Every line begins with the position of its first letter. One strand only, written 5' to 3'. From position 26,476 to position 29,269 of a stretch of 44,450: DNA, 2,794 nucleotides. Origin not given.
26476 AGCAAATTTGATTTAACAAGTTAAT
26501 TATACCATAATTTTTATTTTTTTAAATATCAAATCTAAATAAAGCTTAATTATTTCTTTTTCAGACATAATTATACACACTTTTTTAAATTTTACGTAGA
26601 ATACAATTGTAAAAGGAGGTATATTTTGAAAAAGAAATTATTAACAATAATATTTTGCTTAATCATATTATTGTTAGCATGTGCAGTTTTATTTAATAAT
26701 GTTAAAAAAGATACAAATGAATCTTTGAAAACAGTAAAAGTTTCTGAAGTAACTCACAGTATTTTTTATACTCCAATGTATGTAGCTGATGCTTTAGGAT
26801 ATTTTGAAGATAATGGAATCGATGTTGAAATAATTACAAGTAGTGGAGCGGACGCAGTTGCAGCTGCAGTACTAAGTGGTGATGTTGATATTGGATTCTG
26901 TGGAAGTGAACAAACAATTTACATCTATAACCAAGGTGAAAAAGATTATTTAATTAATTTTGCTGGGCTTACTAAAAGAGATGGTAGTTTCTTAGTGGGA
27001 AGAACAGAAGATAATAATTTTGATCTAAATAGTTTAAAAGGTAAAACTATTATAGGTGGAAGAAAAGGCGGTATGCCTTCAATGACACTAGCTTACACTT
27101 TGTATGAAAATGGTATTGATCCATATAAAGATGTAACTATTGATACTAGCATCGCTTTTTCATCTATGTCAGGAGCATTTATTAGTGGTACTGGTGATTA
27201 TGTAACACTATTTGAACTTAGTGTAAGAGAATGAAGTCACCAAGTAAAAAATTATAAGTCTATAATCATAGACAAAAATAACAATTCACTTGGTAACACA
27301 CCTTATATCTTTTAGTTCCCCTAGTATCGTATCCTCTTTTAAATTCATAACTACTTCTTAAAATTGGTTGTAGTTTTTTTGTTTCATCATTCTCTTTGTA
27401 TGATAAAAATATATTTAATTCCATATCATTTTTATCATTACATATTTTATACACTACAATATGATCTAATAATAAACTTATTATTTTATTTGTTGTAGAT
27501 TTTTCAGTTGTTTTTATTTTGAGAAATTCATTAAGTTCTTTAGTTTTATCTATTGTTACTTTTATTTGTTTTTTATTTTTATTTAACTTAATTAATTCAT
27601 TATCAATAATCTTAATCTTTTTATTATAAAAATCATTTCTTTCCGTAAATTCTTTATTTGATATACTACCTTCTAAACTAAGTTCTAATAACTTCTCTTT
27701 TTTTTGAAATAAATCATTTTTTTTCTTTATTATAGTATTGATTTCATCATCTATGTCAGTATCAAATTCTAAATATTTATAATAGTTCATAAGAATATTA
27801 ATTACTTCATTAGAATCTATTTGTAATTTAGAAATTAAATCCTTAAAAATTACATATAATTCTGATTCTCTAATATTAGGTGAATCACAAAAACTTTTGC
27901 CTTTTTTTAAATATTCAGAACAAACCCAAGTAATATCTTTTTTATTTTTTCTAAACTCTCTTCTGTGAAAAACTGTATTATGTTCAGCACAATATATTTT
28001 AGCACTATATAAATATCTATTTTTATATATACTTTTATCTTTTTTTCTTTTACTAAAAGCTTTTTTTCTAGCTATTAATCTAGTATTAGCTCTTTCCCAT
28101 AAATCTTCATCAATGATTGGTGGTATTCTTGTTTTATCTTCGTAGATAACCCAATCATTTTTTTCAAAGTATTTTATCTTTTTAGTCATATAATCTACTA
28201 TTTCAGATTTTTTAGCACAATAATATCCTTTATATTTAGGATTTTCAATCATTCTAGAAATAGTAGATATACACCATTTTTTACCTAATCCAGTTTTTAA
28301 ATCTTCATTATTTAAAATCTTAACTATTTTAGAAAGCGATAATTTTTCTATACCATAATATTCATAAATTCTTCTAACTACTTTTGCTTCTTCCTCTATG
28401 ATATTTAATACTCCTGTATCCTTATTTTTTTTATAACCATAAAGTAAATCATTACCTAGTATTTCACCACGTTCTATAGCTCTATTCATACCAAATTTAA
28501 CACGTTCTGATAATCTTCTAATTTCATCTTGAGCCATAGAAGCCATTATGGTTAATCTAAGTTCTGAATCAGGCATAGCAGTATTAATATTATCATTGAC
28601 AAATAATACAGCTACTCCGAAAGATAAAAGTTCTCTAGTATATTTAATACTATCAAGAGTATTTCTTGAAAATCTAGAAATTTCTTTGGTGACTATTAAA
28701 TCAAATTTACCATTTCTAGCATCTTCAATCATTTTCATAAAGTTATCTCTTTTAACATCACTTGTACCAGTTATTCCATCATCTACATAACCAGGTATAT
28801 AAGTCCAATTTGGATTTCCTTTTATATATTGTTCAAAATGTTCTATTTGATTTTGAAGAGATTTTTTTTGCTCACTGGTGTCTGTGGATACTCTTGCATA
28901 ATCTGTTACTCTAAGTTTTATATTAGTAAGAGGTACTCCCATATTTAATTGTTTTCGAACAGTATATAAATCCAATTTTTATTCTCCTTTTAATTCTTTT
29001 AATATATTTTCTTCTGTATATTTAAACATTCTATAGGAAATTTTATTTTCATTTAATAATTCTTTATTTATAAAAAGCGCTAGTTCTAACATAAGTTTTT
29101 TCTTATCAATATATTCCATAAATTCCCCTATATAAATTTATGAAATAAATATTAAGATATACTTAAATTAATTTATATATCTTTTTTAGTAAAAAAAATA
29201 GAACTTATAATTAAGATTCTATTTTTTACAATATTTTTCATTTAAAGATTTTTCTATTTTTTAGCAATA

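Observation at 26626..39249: Two different integrative elements interrupt two neighbouring genes of the same three-gene operon, possibly a reversible gene switch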

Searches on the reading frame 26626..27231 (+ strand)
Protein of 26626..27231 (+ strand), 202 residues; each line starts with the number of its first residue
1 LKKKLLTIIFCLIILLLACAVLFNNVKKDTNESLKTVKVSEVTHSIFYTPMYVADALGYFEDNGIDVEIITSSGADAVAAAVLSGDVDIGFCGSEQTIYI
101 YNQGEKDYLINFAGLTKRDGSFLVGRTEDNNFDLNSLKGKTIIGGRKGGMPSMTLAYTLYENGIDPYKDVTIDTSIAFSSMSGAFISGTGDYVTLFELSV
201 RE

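Call 9: search_protein_families(library=pfam, proteins=[window:26626-27231:+], max_evalue=0.01)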
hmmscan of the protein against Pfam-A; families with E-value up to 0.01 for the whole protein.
window:26626-27231:+ (202 aa): 3 families
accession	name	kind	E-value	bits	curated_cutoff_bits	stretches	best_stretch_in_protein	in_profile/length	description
PF09084.16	NMT1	-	2e-17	64.2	20.5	1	49-194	5-145/216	NMT1/THI5 like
PF13379.11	NMT1_2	-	4e-09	37.1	24.7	1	48-172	18-156/252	NMT1-like family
PF12974.12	Phosphonate-bd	-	5.7e-06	26.3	27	1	63-175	27-142/242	ABC transporter, phosphonate, periplasmic substrate-binding protein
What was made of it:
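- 26626..27217 (+): 5' part of the substrate-binding-protein gene (NMT1/SsuA-like lipoprotein, residues 1-197). Pfam NMT1, E=2e-17 (call 9).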

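Call 67: find_encoding_contigs(protein=P0258, flank=10000, max_places=3)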
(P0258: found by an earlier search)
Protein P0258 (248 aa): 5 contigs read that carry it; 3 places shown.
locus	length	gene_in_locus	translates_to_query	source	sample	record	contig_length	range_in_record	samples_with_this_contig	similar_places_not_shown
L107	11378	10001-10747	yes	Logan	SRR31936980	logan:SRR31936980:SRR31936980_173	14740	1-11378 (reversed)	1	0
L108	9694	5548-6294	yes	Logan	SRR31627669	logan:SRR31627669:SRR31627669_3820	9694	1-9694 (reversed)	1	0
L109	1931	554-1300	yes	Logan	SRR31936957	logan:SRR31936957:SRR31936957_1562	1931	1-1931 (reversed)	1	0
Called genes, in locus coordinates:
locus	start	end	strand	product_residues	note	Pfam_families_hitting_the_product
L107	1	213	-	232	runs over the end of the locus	PF04203:Sortase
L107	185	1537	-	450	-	PF08341:TED, PF17802:SpaA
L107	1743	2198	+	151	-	PF09084:NMT1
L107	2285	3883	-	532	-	PF00239:Resolvase, PF07508:Recombinase, PF13408:Zn_ribbon_recom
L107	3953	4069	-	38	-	-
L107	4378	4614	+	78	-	-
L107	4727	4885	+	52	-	-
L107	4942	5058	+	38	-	-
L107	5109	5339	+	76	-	-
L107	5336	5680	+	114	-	-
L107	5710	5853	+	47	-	-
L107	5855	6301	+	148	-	-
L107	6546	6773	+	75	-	-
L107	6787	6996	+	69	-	-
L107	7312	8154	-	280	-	-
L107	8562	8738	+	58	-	PF12728:HTH_17 (weak)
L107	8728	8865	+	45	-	-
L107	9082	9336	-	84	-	-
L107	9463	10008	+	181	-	PF09084:NMT1 (weak), PF13379:NMT1_2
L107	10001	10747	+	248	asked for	PF00005:ABC_tran, PF13304:AAA_21 (faint)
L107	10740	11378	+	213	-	?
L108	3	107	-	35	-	?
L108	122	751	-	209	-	PF02661:Fic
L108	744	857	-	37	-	-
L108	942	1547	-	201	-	PF00300:His_Phos_1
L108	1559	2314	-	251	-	PF19529:DUF6057 (weak)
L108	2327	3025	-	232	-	PF04203:Sortase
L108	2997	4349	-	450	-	PF08341:TED, PF17802:SpaA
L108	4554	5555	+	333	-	PF13379:NMT1_2, PF09084:NMT1, PF12974:Phosphonate-bd (weak)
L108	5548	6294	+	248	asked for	PF00005:ABC_tran, PF13304:AAA_21 (faint)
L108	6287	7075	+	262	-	PF00528:BPD_transp_1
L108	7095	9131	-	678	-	PF02562:PhoH (faint), PF00270:DEAD (faint), PF00580:UvrD-helicase, PF13245:AAA_19, PF01443:Viral_helicase1 (faint)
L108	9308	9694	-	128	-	?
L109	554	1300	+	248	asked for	PF00005:ABC_tran, PF13304:AAA_21 (faint)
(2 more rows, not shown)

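Call 68: find_encoding_contigs(protein=P0260, flank=10000, max_places=3)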
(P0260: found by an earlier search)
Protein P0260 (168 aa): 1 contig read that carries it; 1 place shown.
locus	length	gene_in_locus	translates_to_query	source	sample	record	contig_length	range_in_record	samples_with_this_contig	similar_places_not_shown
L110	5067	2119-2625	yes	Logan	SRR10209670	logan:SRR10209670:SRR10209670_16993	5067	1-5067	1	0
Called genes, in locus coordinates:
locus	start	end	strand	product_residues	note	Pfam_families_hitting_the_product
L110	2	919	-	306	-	?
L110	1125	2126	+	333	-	PF13379:NMT1_2, PF09084:NMT1, PF12974:Phosphonate-bd (weak)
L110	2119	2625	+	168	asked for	PF13476:AAA_23 (faint), PF00005:ABC_tran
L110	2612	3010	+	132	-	-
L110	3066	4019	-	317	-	PF00535:Glycos_transf_2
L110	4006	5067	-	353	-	?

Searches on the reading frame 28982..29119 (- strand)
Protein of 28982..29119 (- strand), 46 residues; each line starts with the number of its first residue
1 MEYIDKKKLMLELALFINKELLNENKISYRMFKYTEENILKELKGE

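Call 9: search_protein_families(library=pfam, proteins=[window:28982-29119:-], max_evalue=0.01)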
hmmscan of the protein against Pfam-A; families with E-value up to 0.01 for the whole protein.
window:28982-29119:- (46 aa): 0 families

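Call 38: search_protein_families(library=ncbifam, proteins=[window:28982-29119:-], max_evalue=0.00001)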
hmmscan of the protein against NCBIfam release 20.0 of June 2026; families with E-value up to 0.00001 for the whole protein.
window:28982-29119:- (46 aa): 0 families

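Call 61: search_protein_families(library=pfam, proteins=[window:28982-29119:-], max_evalue=10)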
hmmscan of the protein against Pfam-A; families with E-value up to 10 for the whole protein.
seq(46 aa): 0 families
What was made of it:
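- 28979..29119 (-): Small conserved ORF SM1 (46 aa) directly upstream of rec1. Candidate directionality factor or regulator. No Pfam or NCBIfam family (calls 9, 38, 61).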
